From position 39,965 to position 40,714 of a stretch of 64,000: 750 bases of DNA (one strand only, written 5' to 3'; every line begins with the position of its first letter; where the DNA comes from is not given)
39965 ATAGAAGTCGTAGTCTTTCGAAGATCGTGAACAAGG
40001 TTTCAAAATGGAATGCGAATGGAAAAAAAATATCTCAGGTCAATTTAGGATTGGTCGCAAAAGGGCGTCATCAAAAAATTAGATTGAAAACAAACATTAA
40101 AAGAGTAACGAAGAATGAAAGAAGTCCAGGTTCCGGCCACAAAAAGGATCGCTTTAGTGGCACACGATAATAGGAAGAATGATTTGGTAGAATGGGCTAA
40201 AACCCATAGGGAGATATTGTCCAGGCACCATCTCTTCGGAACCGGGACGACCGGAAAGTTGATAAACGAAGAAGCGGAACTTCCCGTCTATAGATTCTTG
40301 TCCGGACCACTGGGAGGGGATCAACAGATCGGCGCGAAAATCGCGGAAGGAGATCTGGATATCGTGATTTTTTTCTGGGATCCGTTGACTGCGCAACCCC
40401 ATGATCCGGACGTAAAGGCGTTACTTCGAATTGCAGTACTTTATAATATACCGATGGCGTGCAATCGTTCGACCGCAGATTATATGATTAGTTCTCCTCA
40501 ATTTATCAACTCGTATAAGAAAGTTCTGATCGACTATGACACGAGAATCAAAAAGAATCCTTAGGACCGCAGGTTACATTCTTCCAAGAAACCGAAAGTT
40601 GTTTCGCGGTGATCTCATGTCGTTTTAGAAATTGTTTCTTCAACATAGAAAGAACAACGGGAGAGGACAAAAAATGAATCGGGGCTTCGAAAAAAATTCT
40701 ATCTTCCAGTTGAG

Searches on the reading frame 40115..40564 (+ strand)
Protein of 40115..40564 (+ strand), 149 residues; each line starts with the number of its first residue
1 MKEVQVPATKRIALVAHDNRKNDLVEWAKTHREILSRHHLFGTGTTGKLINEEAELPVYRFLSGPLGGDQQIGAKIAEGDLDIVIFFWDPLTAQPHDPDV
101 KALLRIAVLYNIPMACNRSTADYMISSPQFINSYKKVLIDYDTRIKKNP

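Call 19: find_encoding_contigs(protein=window:40115-40564:+, flank=10000, max_places=10)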
Protein window:40115-40564:+ (149 aa): 13 contigs read that carry it; 10 places shown.
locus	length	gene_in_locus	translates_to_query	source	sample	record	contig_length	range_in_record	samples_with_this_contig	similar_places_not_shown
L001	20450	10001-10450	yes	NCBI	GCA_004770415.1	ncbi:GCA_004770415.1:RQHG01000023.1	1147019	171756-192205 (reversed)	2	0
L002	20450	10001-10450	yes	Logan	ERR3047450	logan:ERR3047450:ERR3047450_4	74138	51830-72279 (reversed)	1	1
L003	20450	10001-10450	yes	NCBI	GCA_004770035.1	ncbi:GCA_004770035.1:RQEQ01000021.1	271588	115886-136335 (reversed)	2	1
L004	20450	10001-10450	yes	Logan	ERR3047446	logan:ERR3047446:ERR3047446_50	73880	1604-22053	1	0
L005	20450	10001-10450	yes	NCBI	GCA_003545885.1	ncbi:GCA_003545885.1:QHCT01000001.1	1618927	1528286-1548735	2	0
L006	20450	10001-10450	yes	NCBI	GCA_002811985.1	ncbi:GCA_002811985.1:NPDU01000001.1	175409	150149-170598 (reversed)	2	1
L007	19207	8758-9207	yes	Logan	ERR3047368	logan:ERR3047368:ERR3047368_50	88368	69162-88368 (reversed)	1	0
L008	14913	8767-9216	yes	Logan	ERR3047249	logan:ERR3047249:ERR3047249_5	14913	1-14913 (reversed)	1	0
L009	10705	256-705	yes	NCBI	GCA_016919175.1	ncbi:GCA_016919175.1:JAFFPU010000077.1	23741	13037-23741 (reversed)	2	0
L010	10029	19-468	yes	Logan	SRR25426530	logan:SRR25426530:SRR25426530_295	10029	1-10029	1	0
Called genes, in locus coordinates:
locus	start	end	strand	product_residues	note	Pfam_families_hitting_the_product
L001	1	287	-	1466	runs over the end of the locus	-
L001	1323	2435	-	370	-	PF01145:Band_7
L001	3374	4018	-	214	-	-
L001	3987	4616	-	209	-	PF00226:DnaJ (weak)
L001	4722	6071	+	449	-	PF00919:UPF0004, PF04055:Radical_SAM, PF01938:TRAM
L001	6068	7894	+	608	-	PF03739:LptF_LptG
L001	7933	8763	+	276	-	-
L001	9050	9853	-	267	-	PF28277:FcpA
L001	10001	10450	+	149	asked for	PF02142:MGS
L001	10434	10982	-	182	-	-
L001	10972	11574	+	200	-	-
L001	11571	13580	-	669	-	PF00515:TPR_1 (faint), PF07719:TPR_2 (faint), PF12895:ANAPC3 (faint), PF13432:TPR_16 (faint), PF14559:TPR_19 (faint), PF13414:TPR_11 (faint), PF13428:TPR_14 (faint)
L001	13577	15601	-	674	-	PF25021:TEN_NHL (faint), PF08450:SGL (faint), PF17170:DUF5128 (faint), PF01436:NHL (weak)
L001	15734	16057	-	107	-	-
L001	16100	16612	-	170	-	PF07600:DUF1564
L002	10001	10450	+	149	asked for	PF02142:MGS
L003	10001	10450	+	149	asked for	PF02142:MGS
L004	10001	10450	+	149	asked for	PF02142:MGS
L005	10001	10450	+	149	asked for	PF02142:MGS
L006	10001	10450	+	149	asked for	PF02142:MGS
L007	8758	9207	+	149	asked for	PF02142:MGS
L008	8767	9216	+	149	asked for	PF02142:MGS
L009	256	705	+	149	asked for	PF02142:MGS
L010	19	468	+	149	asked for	PF02142:MGS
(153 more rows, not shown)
